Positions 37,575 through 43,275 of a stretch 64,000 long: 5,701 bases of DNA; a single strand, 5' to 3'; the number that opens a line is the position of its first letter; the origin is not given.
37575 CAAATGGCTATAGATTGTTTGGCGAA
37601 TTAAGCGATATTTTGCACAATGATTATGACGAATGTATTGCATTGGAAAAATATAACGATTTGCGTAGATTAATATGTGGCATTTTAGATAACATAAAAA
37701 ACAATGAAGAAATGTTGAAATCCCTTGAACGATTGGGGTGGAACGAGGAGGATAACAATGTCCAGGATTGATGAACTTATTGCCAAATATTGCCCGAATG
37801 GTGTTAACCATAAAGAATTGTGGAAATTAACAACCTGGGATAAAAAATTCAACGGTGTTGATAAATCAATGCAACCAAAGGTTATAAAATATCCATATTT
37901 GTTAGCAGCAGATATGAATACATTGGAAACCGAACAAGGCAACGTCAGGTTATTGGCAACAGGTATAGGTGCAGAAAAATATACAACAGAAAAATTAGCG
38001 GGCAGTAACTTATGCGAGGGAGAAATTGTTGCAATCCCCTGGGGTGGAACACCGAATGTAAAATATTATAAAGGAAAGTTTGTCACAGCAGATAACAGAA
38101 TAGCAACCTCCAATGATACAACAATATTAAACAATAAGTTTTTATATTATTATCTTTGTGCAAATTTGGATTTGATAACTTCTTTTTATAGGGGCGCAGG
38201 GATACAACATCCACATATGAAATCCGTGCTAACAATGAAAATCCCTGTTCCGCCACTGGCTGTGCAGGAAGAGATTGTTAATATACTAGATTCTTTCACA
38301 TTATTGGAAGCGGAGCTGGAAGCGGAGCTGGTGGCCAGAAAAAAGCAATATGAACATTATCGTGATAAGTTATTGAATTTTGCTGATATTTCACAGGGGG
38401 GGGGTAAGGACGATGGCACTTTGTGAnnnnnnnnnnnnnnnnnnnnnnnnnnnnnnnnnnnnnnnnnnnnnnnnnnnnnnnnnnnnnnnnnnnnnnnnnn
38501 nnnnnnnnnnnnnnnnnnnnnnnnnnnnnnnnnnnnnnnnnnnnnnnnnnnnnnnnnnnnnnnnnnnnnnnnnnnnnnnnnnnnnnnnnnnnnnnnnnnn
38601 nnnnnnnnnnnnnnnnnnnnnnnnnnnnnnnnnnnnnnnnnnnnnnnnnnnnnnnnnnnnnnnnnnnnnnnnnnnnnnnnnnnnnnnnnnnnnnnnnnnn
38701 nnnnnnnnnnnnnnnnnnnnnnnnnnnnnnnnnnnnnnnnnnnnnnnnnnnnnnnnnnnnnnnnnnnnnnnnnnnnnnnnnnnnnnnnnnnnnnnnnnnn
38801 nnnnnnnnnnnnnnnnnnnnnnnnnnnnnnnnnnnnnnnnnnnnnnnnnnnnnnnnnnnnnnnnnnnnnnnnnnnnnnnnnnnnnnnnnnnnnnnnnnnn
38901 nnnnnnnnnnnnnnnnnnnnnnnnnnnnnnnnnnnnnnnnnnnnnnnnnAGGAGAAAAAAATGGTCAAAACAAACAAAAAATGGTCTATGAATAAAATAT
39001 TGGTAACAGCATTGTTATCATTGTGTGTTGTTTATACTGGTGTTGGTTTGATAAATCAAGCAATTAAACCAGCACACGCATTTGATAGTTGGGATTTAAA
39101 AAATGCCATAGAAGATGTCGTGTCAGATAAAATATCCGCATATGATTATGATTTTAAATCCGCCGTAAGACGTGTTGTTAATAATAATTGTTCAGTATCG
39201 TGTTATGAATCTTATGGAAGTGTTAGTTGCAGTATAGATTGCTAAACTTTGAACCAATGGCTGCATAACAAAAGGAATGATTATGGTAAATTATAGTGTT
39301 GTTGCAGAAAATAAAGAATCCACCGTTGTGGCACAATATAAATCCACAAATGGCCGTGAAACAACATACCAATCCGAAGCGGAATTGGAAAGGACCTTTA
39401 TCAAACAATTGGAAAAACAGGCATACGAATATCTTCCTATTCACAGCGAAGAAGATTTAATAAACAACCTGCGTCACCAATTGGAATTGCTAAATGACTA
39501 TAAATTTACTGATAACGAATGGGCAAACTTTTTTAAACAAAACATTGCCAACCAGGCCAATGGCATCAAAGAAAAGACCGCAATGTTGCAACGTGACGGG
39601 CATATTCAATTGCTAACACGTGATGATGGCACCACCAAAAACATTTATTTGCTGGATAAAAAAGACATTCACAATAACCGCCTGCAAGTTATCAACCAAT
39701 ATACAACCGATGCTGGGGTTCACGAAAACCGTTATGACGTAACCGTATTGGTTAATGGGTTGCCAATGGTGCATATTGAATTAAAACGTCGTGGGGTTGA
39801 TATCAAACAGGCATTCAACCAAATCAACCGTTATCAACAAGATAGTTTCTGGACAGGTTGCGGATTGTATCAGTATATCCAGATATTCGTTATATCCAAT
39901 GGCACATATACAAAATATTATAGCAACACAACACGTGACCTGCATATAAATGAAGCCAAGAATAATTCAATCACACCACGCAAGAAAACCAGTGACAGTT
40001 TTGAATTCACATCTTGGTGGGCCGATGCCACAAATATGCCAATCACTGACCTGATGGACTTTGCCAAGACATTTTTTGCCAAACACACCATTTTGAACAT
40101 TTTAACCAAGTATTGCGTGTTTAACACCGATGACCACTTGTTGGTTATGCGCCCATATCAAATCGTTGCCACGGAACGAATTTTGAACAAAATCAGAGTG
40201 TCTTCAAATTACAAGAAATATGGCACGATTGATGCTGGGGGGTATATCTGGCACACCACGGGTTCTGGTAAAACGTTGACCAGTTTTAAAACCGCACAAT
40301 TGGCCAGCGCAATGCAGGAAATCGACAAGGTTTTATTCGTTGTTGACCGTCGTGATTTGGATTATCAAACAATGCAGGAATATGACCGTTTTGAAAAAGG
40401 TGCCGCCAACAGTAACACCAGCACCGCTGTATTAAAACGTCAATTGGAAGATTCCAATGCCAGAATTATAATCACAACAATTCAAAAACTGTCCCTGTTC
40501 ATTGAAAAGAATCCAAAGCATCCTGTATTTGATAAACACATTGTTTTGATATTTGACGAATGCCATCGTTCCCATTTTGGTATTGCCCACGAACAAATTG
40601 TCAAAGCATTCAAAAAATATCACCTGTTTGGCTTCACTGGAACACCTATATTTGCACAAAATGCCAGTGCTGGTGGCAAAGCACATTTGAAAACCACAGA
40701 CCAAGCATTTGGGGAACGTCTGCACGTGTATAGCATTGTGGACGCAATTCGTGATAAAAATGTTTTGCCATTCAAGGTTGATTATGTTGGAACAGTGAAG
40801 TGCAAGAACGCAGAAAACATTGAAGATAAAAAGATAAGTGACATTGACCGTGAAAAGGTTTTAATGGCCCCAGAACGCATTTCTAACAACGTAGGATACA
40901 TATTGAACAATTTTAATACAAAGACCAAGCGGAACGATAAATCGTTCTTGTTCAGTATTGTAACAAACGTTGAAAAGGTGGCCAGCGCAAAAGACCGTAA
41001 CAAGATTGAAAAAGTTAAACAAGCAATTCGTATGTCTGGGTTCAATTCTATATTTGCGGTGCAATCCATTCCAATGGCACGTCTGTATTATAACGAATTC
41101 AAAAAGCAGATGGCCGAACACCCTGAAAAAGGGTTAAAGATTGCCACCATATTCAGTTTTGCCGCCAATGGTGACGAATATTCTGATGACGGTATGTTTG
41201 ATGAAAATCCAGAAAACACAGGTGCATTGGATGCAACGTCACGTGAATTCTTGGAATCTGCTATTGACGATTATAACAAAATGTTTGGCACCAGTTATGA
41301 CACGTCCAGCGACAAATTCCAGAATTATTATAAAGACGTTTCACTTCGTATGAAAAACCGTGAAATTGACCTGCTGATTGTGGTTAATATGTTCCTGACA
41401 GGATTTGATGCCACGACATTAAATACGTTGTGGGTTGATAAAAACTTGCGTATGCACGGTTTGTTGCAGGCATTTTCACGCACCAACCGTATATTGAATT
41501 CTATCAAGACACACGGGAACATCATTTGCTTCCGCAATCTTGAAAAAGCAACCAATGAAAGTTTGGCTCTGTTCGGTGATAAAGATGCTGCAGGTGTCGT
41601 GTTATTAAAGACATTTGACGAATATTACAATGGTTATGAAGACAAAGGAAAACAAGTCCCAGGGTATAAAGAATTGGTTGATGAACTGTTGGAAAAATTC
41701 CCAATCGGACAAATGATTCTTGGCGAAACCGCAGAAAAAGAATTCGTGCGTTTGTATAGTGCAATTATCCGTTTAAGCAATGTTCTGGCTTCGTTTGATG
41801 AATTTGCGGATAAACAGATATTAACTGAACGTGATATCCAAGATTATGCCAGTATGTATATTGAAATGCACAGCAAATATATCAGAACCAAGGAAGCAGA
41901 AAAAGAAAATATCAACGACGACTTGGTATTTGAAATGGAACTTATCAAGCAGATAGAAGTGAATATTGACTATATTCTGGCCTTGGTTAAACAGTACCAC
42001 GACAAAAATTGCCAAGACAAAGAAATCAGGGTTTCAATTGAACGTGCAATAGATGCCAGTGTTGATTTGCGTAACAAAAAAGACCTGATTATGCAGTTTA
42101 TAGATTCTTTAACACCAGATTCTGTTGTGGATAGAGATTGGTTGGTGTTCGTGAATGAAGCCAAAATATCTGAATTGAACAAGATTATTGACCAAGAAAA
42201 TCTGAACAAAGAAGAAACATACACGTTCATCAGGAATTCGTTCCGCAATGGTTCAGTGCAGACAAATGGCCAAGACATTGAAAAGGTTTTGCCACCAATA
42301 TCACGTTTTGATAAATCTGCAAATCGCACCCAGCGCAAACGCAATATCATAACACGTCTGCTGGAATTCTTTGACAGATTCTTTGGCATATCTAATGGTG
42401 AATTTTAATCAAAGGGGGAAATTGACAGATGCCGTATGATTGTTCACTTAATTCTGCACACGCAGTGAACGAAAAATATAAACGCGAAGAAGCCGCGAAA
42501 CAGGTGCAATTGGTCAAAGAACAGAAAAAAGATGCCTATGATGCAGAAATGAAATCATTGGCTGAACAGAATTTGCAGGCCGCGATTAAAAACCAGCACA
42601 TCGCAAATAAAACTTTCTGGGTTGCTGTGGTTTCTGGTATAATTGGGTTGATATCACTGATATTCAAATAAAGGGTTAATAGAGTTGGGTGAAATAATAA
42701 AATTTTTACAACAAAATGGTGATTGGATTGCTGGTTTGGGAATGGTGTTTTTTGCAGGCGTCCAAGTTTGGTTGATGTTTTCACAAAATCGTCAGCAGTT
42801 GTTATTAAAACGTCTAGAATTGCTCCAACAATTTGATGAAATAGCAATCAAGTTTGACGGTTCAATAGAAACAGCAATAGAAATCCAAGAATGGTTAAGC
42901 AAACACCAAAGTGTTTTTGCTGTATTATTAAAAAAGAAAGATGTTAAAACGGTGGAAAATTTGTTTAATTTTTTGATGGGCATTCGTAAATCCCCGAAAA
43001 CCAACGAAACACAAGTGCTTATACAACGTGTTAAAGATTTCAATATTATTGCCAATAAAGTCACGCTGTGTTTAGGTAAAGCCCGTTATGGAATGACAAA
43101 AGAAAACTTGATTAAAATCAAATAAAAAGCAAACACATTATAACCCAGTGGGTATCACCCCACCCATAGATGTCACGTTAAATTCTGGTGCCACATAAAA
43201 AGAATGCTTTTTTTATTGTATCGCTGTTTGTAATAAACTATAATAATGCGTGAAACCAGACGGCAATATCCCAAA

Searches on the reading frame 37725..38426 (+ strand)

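Call 6: search_protein_families(library=pfam, proteins=[window:37725-38426:+], max_evalue=0.01)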
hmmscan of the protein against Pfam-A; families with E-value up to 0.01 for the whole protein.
window:37725-38426:+ (233 aa): 1 family
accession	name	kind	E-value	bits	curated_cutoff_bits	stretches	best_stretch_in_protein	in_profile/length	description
PF01420.25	Methylase_S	-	4e-15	56.8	22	1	54-201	30-165/168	Type I restriction modification DNA specificity domain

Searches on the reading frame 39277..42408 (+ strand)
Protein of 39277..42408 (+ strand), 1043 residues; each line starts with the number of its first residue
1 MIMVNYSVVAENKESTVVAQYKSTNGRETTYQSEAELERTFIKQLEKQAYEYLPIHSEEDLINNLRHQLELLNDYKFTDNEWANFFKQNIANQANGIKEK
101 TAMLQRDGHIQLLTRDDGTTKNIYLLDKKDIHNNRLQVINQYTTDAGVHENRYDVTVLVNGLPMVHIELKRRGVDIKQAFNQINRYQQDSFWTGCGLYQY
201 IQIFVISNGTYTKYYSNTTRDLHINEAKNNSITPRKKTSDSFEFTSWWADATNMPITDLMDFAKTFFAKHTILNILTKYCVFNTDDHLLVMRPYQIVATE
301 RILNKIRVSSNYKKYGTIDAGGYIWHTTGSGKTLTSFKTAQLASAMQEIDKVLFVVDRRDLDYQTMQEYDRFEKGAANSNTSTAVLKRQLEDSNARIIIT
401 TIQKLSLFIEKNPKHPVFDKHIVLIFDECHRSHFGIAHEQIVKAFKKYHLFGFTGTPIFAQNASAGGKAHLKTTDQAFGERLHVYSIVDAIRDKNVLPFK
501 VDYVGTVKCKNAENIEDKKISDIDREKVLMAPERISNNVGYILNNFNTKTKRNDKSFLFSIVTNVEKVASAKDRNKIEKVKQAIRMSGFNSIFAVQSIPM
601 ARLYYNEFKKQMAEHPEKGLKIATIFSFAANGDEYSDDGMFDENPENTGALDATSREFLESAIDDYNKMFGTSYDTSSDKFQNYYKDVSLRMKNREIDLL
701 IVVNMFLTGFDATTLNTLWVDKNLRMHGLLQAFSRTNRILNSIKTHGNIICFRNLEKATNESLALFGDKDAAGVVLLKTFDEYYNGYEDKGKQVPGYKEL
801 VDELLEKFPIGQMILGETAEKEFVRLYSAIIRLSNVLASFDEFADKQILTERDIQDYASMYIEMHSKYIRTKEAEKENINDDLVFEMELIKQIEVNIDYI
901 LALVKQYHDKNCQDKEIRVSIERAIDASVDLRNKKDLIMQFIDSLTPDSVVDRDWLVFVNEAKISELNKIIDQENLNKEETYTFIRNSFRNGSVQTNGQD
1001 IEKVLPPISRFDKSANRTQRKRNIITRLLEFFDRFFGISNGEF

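Call 6: search_protein_families(library=pfam, proteins=[window:39277-42408:+], max_evalue=0.01)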
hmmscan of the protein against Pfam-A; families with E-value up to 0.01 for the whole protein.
window:39277-42408:+ (1043 aa): 6 families
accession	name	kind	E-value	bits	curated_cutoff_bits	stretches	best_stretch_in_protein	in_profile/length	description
PF12008.13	EcoR124_C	-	4.3e-61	207.2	23.1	1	775-1035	1-260/260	Type I restriction and modification enzyme - subunit R C terminal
PF22679.2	T1R_D3-like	-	4e-60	203.2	27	1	588-754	2-158/158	Type I restriction enzyme subunit R domain 3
PF18766.7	SWI2_SNF2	-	6.1e-54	183.4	26.7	1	294-525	1-213/221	SWI2/SNF2 ATPase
PF04313.20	HSDR_N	-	6.4e-47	160.4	25.1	1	31-221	1-196/198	Type I restriction enzyme R protein N terminus (HSDR_N)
PF04851.21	ResIII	-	5.1e-39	134.2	22.5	1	290-458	3-163/164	Type III restriction enzyme, res subunit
PF00270.35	DEAD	-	8.1e-10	39.1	26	1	327-458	22-161/167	DEAD/DEAH box helicase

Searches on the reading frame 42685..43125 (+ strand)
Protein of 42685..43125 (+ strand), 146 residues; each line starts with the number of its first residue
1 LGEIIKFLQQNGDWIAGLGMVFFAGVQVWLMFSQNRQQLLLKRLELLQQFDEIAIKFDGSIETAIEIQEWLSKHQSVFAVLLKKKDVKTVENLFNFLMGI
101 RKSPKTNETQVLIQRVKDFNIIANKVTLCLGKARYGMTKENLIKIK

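Call 6: search_protein_families(library=pfam, proteins=[window:42685-43125:+], max_evalue=0.01)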
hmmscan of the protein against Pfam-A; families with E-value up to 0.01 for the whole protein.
window:42685-43125:+ (146 aa): 1 family
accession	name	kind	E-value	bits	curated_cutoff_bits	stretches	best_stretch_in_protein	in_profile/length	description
PF10620.15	MdcG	-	0.0048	17.2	26.5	1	31-86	57-113/121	Phosphoribosyl-dephospho-CoA transferase MdcG C-terminal domain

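Call 38: search_protein_families(library=phrogs, proteins=[window:42685-43125:+], max_evalue=0.01)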
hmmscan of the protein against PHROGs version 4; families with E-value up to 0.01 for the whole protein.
window:42685-43125:+ (146 aa): 0 families
